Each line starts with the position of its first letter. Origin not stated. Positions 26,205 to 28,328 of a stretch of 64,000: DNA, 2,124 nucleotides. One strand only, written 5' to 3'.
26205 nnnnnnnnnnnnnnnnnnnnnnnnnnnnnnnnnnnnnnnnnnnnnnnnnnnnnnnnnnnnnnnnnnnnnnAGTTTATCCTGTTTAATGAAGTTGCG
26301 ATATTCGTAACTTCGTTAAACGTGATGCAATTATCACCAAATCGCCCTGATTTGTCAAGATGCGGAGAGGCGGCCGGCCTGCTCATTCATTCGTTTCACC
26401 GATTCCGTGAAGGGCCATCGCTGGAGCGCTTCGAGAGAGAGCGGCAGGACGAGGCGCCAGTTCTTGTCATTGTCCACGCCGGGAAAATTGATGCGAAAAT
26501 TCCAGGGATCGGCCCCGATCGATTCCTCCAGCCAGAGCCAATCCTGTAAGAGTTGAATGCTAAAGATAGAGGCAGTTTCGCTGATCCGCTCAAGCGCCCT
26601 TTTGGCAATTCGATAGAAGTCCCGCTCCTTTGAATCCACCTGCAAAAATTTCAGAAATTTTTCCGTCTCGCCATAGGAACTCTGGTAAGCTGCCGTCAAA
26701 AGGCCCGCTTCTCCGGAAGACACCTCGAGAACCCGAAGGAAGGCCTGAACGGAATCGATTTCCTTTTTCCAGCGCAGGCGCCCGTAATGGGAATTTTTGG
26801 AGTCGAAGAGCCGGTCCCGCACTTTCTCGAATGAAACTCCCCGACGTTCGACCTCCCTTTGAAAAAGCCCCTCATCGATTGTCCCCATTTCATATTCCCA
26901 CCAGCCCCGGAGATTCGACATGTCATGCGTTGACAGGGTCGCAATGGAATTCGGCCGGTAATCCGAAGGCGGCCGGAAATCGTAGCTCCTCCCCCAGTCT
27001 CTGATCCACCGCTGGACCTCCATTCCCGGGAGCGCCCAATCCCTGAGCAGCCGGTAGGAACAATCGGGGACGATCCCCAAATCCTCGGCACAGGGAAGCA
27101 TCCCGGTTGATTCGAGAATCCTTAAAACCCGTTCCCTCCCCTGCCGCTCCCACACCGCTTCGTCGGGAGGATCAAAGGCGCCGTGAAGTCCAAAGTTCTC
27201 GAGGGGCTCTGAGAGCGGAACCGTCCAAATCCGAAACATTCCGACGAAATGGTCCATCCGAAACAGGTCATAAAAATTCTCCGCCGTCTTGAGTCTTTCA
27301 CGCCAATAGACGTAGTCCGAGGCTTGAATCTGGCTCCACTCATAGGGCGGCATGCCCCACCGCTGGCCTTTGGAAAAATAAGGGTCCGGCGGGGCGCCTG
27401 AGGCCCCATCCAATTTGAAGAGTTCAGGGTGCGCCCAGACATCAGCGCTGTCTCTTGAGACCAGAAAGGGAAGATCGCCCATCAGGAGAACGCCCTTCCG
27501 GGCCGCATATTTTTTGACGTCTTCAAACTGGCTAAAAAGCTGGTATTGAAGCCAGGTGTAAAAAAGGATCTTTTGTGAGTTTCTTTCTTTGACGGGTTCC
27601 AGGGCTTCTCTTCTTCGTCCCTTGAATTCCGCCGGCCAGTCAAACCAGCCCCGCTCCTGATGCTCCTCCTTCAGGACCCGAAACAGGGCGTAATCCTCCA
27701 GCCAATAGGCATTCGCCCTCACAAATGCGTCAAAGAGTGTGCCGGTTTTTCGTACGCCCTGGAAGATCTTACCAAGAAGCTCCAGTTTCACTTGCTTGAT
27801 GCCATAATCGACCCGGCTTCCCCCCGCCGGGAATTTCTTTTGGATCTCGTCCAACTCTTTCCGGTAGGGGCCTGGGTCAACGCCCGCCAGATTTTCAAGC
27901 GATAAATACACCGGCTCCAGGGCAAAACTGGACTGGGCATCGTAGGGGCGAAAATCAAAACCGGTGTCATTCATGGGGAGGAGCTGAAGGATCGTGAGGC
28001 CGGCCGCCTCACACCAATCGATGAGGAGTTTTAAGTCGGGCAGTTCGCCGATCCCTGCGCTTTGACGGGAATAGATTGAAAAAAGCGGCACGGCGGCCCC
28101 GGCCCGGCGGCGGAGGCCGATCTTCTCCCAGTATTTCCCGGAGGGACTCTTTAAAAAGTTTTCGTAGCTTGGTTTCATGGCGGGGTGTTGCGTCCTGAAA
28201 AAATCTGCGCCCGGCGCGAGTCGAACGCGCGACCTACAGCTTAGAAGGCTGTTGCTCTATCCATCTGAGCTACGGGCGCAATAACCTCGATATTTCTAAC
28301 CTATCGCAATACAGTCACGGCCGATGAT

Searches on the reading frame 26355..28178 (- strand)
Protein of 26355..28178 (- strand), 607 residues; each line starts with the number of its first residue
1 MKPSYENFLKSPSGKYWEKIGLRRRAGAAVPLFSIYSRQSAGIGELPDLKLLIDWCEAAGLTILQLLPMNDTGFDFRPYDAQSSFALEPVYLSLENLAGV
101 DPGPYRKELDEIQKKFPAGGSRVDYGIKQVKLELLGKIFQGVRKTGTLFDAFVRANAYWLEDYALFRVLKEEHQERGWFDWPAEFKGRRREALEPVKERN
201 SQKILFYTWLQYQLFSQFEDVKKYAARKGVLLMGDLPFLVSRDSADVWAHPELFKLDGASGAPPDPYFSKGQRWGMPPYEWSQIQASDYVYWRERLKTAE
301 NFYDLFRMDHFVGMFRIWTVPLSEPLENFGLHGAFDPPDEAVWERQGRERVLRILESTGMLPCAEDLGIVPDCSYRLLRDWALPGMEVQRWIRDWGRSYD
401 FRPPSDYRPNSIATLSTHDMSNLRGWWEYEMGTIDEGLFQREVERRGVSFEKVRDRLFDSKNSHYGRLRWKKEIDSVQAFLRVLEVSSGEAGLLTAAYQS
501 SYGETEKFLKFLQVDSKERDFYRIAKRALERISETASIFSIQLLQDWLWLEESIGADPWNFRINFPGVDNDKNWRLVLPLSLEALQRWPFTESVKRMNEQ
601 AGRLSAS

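Call 6: search_protein_families(library=pfam, proteins=[window:26355-28178:-], max_evalue=0.01)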
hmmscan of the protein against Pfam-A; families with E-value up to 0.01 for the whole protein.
window:26355-28178:- (607 aa): 1 family
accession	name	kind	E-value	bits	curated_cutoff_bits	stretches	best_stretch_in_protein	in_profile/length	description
PF02446.23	Glyco_hydro_77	-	1.3e-120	403.9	25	1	30-577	1-458/465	4-alpha-glucanotransferase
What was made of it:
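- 26355..28280 (-): malQ (GH77) and tRNA-Arg(TCT). Conserved right flank. Pfam 1.3e-120 (call 6).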

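Call 15: find_encoding_contigs(protein=window:26355-28178:-, flank=10000, max_places=10)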
Protein window:26355-28178:- (607 aa): 4 contigs read that carry it; 4 places shown.
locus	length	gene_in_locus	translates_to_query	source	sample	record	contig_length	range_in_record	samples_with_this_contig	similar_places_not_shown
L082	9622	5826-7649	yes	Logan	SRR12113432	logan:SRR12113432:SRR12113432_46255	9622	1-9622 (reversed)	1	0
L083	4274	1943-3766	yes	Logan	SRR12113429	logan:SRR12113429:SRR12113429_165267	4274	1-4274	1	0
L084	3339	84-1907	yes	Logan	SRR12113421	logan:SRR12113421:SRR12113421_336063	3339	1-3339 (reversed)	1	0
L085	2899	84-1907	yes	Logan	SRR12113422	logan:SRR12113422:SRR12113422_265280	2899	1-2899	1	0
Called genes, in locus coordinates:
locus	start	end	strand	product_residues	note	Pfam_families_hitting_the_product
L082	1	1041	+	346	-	?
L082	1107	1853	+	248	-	PF04085:MreC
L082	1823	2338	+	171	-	-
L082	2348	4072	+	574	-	PF03717:PBP_dimer, PF00905:Transpeptidase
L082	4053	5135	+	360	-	PF01098:FTSW_RODA_SPOVE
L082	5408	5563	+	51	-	PF02416:TatA_B_E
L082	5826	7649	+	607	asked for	PF02446:Glyco_hydro_77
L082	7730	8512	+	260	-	-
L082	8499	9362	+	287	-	PF08843:AbiEii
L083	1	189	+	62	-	?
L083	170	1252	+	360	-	PF01098:FTSW_RODA_SPOVE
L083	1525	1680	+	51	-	PF02416:TatA_B_E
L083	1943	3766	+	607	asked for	PF02446:Glyco_hydro_77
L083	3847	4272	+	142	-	?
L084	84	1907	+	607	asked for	PF02446:Glyco_hydro_77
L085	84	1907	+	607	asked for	PF02446:Glyco_hydro_77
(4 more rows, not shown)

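Call 16: find_related_loci(query=window:26355-28178:-, collection=metagenome_contigs, flank=10000)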
Query window:26355-28178:- (607 aa) in metagenome_contigs; peptide patterns used: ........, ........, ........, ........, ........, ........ (x = any residue, [..] = any of these).
16 stretches matched a pattern; 5 encode a relative of the query (tblastn E <= 1e-3); 5 distinct loci.
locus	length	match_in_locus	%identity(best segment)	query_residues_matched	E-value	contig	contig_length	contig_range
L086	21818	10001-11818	52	3-603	0e+0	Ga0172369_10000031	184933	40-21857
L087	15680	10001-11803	52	6-604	0e+0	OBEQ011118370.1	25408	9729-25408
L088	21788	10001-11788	44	8-603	2e-169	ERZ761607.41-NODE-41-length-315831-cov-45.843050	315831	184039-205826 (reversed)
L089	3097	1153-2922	46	23-604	4e-178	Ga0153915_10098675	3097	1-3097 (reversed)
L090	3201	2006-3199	58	5-395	1e-165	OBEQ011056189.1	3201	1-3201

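Call 24: find_homologous_proteins(query=window:26355-28178:-, max_evalue=1e-100)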
Query window:26355-28178:- (607 aa): 1862 proteins with E <= 1e-100 among 8000 candidates; the best 120 are listed.
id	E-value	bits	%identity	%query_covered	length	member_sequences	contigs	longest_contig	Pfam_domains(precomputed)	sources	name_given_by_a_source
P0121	0.0e+0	1414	100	100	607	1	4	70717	PF02446.24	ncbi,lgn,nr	ncbi:MAG: 4-alpha-glucanotransferase [Candidatus Omnitrophica bacterium]|nr:4-alpha-glucanotransfera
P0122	0.0e+0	1141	80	100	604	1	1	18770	PF02446.24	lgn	-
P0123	3.5e-243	827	60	99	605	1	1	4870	PF02446.24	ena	-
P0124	6.9e-231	786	56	99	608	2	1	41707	PF02446.24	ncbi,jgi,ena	-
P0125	3.2e-230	784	56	99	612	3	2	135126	PF02446.24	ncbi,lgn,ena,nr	ncbi:MAG TPA: 4-alpha-glucanotransferase [Candidatus Omnitrophota bacterium]|nr:4-alpha-glucanotrans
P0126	4.1e-229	780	55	99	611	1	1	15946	PF02446.24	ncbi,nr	ncbi:MAG: 4-alpha-glucanotransferase [Candidatus Omnitrophica bacterium]|nr:4-alpha-glucanotransfera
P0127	9.1e-229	779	55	99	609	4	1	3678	PF02446.24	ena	-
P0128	1.7e-227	775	54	99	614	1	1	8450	PF02446.24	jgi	jgi:4-alpha-glucanotransferase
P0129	2.1e-227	775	55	99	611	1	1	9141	PF02446.24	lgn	-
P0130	4.0e-227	774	54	100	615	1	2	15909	PF02446.24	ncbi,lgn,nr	ncbi:MAG: 4-alpha-glucanotransferase [Candidatus Omnitrophica bacterium]|nr:4-alpha-glucanotransfera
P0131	5.8e-227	773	54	99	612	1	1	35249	PF02446.24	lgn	-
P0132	1.9e-226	772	56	99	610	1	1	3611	PF02446.24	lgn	-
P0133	1.9e-226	772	55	99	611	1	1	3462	PF02446.24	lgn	-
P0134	4.9e-225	767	55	99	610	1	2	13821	PF02446.24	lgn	-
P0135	7.2e-225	766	55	98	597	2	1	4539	PF02446.24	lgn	-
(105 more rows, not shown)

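Call 25: find_encoding_contigs(protein=P0122, flank=10000, max_places=3)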
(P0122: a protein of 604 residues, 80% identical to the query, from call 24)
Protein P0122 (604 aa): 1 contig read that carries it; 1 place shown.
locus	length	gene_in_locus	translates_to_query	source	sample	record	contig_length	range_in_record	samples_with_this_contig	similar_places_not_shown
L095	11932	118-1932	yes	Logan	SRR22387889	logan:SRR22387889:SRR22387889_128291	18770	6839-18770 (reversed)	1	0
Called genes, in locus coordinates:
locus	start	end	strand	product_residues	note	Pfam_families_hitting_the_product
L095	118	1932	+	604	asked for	PF02446:Glyco_hydro_77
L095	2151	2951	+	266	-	-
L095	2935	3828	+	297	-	PF08843:AbiEii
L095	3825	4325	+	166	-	-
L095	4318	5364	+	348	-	PF17761:DUF1016_N, PF00565:SNase (weak)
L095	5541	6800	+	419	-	PF13173:AAA_14, PF13635:DUF4143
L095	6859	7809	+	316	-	PF14088:DUF4268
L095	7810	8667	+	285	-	-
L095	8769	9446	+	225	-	PF12705:PDDEXK_1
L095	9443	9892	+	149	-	-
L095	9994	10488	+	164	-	-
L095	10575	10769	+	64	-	PF12844:HTH_19 (weak), PF13560:HTH_31 (weak), PF01381:HTH_3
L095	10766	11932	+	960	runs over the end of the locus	PF00176:SNF2-rel_dom, PF00270:DEAD, PF04851:ResIII, PF00271:Helicase_C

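Call 26: find_encoding_contigs(protein=P0125, flank=10000, max_places=2)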
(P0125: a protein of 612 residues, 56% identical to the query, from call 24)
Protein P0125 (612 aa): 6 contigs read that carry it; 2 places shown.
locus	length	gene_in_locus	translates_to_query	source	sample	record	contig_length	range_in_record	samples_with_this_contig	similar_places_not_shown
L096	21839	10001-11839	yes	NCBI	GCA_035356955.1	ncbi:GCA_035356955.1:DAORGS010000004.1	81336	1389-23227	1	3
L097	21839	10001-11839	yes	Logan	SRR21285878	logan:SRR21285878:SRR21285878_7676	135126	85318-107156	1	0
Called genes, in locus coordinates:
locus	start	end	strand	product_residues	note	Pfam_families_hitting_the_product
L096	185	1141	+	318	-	PF00318:Ribosomal_S2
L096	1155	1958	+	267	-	PF00889:EF_TS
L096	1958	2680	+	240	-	PF00696:AA_kinase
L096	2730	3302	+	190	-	PF01765:RRF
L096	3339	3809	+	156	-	PF13424:TPR_12 (faint), PF00515:TPR_1 (faint), PF07719:TPR_2 (weak), PF13174:TPR_6 (faint), PF13181:TPR_8 (faint), PF13371:TPR_9 (faint), PF13414:TPR_11, PF21033:RMD1-3, +5 more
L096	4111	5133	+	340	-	-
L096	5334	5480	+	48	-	-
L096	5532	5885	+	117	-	-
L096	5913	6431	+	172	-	-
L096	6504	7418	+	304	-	PF03741:TerC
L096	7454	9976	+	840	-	PF03065:Glyco_hydro_57, PF12055:DUF3536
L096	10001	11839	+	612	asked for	PF02446:Glyco_hydro_77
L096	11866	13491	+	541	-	PF00072:Response_reg, PF13426:PAS_9 (weak), PF00512:HisKA, PF02518:HATPase_c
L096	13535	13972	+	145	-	PF00072:Response_reg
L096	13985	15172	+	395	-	PF00072:Response_reg, PF00989:PAS, PF13188:PAS_8 (weak), PF08448:PAS_4, PF13426:PAS_9, PF00989:PAS (weak)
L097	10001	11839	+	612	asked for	PF02446:Glyco_hydro_77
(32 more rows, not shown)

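Call 35: search_protein_families(library=pfam, proteins=[L095:3825-4325:+, L095:7810-8667:+, L095:9443-9892:+, L095:9994-10488:+, L095:2151-2951:+], max_evalue=0.01)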
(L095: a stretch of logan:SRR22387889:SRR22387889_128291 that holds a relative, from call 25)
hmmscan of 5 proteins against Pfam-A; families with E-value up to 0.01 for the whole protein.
L095:3825-4325:+ (166 aa): 0 families

L095:7810-8667:+ (285 aa): 0 families

L095:9443-9892:+ (149 aa): 0 families

L095:9994-10488:+ (164 aa): 1 family
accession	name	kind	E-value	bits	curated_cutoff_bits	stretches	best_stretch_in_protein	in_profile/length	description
PF17762.8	HTH_ParB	-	9.5e-05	22.9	22.6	1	65-152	5-84/102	ParB HTH domain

L095:2151-2951:+ (266 aa): 1 family
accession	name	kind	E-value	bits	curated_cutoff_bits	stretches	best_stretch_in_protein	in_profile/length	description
PF09407.15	AbiEi_1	-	0.00046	20.9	22.2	1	93-222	16-142/142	AbiEi antitoxin C-terminal domain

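Call 71: search_protein_families(library=padloc, proteins=[L095:5541-6800:+, L095:6859-7809:+, L095:7810-8667:+, L095:4318-5364:+, L095:3825-4325:+], max_evalue=0.00001)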
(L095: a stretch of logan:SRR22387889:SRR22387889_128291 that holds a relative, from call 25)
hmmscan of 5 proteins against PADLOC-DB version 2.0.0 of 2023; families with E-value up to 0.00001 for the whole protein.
L095:5541-6800:+ (419 aa): 6 families
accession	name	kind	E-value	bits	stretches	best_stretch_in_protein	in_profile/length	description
PDLC04790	PDC-S01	-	3.4e-54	182.2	2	136-329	167-370/422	-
PDLC04789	PDC-S01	-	1.3e-50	170.5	1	10-354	6-367/375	-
PDLC04787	PDC-S01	-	1.1e-28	98.3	1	1-354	6-387/412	-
PDLC04791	PDC-S01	-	1.3e-17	61.6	1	73-354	84-378/395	-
PDLC04786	PDC-S01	-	2.9e-15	53.9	0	244-343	298-402/439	-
PDLC04788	PDC-S01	-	2.6e-09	34.5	0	193-326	236-382/448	-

L095:6859-7809:+ (316 aa): 4 families
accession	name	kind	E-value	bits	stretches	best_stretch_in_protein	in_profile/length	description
PDLC04911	PDC-S11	-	2.5e-117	389.7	1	1-312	1-314/318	-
PDLC04912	PDC-S11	-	1.8e-110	367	1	1-312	1-312/313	-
PDLC04914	PDC-S11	-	3.5e-80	267.5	1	1-314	1-312/314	-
PDLC04913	PDC-S11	-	8.2e-20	69.2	1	158-314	210-368/375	-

L095:7810-8667:+ (285 aa): 0 families

L095:4318-5364:+ (348 aa): 23 families
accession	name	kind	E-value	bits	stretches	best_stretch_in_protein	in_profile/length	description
PDLC04827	PDC-S02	-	8.8e-25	85.7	1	21-146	10-144/234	-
PDLC04812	PDC-S02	-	4.3e-23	79.9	1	31-150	26-143/151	-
PDLC04807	PDC-S02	-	3.3e-22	77.2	1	29-142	21-146/351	-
PDLC04797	PDC-S02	-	4.6e-22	76.4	1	31-126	23-119/126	-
PDLC04820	PDC-S02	-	1.7e-20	71.4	1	31-126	44-143/332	-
PDLC04808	PDC-S02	-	2.1e-20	71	1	32-100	23-91/111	-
PDLC04805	PDC-S02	-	9.1e-18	62.8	1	20-99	16-103/107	-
PDLC04809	PDC-S02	-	7.9e-17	59.5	1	35-127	32-125/156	-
PDLC04802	PDC-S02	-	7.3e-16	56.7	1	24-124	19-123/171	-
PDLC04829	PDC-S02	-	3.5e-15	54.2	1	30-88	21-79/92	-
PDLC04830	PDC-S02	-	1e-14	53.1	1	24-103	18-105/159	-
PDLC04831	PDC-S02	-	2.3e-12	45.1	1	33-157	31-158/346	-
PDLC04822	PDC-S02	-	1.1e-11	42.9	1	31-152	28-152/294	-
PDLC04795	PDC-S02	-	2.9e-11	41.2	1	33-156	44-170/357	-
PDLC04825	PDC-S02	-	7.5e-11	40.3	1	37-137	38-141/193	-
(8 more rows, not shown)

L095:3825-4325:+ (166 aa): 0 families
